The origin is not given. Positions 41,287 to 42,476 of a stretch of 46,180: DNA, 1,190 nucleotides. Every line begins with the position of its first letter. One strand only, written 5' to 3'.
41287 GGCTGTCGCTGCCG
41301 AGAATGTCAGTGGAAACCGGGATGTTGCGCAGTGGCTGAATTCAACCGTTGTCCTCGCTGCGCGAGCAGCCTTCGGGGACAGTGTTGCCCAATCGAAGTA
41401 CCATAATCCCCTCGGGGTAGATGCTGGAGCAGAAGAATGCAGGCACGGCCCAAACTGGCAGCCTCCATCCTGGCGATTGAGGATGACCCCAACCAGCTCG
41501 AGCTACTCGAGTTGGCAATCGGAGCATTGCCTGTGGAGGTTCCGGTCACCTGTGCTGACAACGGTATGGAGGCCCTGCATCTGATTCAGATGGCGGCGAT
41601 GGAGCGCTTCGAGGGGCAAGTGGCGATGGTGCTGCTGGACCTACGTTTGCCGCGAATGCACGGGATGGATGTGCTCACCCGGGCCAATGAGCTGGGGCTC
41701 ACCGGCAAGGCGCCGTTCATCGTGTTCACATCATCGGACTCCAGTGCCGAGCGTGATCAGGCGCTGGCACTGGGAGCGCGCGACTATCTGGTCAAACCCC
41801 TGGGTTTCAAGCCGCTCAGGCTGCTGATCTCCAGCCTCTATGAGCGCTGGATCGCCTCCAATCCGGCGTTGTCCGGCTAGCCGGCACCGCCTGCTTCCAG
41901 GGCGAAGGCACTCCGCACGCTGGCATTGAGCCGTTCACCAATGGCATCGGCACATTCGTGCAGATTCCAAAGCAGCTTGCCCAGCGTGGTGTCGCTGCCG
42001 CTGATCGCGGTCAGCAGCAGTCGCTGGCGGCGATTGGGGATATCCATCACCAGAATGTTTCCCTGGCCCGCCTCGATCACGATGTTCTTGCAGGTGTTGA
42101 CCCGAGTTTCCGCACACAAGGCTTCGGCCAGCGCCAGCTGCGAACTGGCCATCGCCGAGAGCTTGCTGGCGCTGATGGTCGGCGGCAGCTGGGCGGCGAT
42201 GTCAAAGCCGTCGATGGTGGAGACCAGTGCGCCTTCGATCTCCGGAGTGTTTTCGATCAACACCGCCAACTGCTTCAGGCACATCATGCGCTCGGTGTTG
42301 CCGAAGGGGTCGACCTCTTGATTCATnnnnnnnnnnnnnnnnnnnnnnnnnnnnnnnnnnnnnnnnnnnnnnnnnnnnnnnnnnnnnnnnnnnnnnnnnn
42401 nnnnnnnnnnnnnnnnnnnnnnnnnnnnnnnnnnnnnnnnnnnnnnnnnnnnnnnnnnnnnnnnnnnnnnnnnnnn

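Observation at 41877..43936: Tightly coupled operon: uncharacterised 346-aa protein - CvnD/MglA-like small GTPase - Roadblock/LC7, a conservon-like module with a non-canonical first component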

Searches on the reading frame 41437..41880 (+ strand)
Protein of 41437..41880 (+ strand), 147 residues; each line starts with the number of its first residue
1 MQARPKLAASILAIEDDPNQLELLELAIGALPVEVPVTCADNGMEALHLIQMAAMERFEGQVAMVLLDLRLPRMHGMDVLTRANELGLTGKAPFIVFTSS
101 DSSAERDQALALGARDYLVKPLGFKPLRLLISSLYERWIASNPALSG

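Call 3: search_protein_families(library=pfam, proteins=[window:41437-41880:+], max_evalue=0.1)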
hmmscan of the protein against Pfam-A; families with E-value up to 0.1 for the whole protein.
window:41437-41880:+ (147 aa): 1 family
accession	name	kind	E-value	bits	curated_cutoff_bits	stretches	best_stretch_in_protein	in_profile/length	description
PF00072.30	Response_reg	-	4e-16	59.6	30.2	1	11-128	1-107/111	Response regulator receiver domain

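Call 4: search_protein_families(library=ncbifam, proteins=[window:41437-41880:+], max_evalue=0.1)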
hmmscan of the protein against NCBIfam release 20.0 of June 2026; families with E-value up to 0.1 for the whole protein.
window:41437-41880:+ (147 aa): 86 families (the best 25 are shown)
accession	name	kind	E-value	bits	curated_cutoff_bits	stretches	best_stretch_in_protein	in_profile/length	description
NF008469.0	PRK11361.1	equivalog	3.1e-12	45.9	714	1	9-132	5-117/461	acetoacetate metabolism transcriptional regulator AtoC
NF012023.0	PRK15479.1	equivalog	5.3e-12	45.8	337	1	11-136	3-117/224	transcriptional regulator TctD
NF007969.0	PRK10693.1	equivalog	1.2e-11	44.2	329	1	7-122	6-110/337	two-component system response regulator RssB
NF041946.1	LuxO_transreg_Vib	equivalog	2e-11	43.4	800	1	32-133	18-110/463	quorum-sensing sigma-54 dependent transcriptional regulator LuxO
TIGR01387.1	cztR_silR_copR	subfamily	2.8e-11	43.5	279.2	1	11-128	1-107/218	heavy metal response regulator transcription factor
NF007928.2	PRK10643.1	equivalog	2.8e-11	43.5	330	1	11-138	3-119/216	two-component system response regulator PmrA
NF007135.0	PRK09581.1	equivalog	6.2e-11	41.8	474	1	8-127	2-112/457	PleD family two-component system response regulator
NF045944.1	ResRegRpaBCyano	equivalog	8.3e-11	41.7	330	1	16-139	5-116/229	response regulator transcription factor RpaB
NF045991.1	RespRegCtrARhodob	equivalog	2.4e-10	40.6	350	1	11-123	3-104/224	response regulator transcription factor CtrA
NF008318.0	PRK11107.1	equivalog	3.4e-10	38.7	890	1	4-133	663-783/920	two-component sensor histidine kinase BarA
TIGR02154.1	PhoB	equivalog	5.7e-10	38.9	296.2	1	9-137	3-122/226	phosphate regulon transcriptional regulator PhoB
NF040534.1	resp_reg_YycF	equivalog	9.6e-10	38.1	340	1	11-125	3-105/231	response regulator YycF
NF008567.0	PRK11517.1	equivalog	9.8e-10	38.2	353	1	38-127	28-107/223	response regulator transcription factor HprR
NF045505.1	RR_RssB_Pseudo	equivalog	1.7e-09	37.2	700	1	10-122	7-108/394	two-component system response regulator RssB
NF012227.0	AdeR_RR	equivalog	8.5e-09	35.2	340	1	36-122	37-113/239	efflux system response regulator transcription factor AdeR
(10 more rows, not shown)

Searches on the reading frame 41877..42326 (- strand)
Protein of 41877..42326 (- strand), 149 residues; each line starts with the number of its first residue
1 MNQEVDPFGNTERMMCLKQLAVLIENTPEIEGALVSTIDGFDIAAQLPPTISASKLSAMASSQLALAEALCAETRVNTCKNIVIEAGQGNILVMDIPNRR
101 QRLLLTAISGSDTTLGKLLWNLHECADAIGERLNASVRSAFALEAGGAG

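Call 3: search_protein_families(library=pfam, proteins=[window:41877-42326:-], max_evalue=0.1)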
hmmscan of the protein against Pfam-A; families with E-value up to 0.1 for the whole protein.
window:41877-42326:- (149 aa): 1 family
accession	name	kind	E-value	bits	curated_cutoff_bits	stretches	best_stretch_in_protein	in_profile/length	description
PF03259.23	Robl_LC7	-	2.8e-09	37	23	1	20-95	5-80/91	Roadblock/LC7 domain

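Call 4: search_protein_families(library=ncbifam, proteins=[window:41877-42326:-], max_evalue=0.1)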
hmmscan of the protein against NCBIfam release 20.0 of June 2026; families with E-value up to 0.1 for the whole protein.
window:41877-42326:- (149 aa): 0 families

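Call 36: list_cluster_members(proteins=[window:41877-42326:-, window:41437-41880:+, window:44166-45143:-, window:20141-21559:+, window:18246-19418:+, window:31266-33032:+, P0035])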
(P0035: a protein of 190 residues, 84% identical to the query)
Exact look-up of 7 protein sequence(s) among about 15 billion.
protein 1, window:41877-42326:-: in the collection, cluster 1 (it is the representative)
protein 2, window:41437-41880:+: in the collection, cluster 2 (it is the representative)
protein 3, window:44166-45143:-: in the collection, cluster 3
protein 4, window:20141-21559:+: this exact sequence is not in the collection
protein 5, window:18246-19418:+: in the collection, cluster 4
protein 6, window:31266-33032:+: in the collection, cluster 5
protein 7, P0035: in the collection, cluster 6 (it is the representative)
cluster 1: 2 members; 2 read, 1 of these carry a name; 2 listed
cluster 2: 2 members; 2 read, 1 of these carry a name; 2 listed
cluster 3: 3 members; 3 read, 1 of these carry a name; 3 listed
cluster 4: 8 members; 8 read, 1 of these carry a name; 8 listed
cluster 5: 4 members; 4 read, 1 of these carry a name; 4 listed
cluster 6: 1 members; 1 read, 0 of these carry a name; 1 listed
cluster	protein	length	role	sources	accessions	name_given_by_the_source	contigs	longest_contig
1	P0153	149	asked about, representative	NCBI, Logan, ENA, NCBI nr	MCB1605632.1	MAG: roadblock/LC7 domain-containing protein [Xanthomonadales bacterium] | roadblock/LC7 domain-containing protein [Xanthomonadales bacterium]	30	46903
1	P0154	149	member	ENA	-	-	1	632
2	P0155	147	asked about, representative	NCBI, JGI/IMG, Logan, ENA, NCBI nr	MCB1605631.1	MAG: response regulator [Xanthomonadales bacterium] | response regulator [Xanthomonadales bacterium]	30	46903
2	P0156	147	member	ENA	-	-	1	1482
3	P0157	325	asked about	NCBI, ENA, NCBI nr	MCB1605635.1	MAG: hypothetical protein KDI71_01470 [Xanthomonadales bacterium] | hypothetical protein [Xanthomonadales bacterium]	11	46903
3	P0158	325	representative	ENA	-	-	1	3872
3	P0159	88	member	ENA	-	-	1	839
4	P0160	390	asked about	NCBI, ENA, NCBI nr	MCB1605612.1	MAG: MFS transporter [Xanthomonadales bacterium] | MFS transporter [Xanthomonadales bacterium]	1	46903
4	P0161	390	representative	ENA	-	-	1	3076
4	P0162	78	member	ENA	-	-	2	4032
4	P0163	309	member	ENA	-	-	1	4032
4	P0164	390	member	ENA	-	-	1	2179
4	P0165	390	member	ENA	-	-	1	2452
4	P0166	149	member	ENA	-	-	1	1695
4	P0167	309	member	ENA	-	-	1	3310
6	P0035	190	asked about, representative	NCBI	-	-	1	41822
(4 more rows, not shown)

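Call 84: search_protein_families(library=padloc, proteins=[window:41877-42326:-], max_evalue=0.01)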
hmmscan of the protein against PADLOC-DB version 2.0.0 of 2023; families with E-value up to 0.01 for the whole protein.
window:41877-42326:- (149 aa): 0 families

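Call 92: search_solved_structures(query=A4, max_evalue=1)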
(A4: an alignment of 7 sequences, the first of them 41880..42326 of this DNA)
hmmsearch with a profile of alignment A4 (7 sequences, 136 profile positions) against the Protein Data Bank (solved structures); distinct sequences matched with E-value up to 1: 8.
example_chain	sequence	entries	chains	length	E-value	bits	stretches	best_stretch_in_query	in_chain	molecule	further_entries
9jue_D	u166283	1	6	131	8.6e-10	41.6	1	19-134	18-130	Roadblock/LC7 domain protein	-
7f8m_A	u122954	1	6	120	1e-06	31.7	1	25-130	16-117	Robl_LC7 domain-containing protein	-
9hef_A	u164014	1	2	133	1.2e-05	28.2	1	24-119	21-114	Serine protease inhibitor Rv3364c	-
3leq_A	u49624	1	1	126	3.4e-05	26.7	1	18-134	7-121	uncharacterized protein cvnB5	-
7yh1_D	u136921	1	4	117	9.7e-05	25.3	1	28-126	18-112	Roadblock/LC7 domain protein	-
8etq_A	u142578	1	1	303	0.0066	19.3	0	8-38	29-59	k-cTRP5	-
7f8f_A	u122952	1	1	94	0.064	16.1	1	26-93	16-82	Robl_LC7 domain-containing protein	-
4em6_D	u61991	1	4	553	0.87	12.5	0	24-73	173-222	Glucose-6-phosphate isomerase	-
